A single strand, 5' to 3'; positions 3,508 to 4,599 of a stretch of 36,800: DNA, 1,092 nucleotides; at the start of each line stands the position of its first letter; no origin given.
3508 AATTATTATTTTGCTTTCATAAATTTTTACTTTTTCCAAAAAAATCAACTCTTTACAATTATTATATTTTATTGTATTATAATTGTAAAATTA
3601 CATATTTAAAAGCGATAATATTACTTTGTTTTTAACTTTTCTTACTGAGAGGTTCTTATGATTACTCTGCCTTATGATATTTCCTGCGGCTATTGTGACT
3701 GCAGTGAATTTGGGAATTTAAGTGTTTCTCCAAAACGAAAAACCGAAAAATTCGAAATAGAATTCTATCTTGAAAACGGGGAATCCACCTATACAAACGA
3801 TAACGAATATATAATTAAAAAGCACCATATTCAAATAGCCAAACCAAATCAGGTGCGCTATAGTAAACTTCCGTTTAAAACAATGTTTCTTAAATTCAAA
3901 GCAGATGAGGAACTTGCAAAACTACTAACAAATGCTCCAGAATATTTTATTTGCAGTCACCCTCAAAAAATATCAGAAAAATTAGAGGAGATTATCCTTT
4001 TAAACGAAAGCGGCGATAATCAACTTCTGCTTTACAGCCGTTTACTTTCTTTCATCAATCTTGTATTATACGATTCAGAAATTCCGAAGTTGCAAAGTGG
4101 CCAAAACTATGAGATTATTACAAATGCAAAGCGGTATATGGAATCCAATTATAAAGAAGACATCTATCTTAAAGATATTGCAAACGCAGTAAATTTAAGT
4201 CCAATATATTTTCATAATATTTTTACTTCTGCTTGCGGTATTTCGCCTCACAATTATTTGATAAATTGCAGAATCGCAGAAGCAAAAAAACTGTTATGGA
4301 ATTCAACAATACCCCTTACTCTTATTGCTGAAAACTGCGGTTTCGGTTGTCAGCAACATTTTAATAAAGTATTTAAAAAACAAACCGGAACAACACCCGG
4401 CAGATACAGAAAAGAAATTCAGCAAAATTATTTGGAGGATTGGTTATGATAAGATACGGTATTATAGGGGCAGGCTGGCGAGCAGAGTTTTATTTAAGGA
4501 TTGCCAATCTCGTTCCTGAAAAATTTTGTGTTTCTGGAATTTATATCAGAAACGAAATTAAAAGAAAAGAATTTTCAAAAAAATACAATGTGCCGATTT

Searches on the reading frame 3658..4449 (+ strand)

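Call 6: search_protein_families(library=pfam, proteins=[window:3658-4449:+], max_evalue=0.001)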
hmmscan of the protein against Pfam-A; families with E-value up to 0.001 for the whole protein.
window:3658-4449:+ (263 aa): 2 families
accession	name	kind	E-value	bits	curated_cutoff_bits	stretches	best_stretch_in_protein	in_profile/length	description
PF12833.13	HTH_18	-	6.2e-23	81.3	33.6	1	174-252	1-79/80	Helix-turn-helix domain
PF00165.29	HTH_AraC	-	3.2e-17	62.6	26.6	2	220-252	11-42/42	Bacterial regulatory helix-turn-helix proteins, AraC family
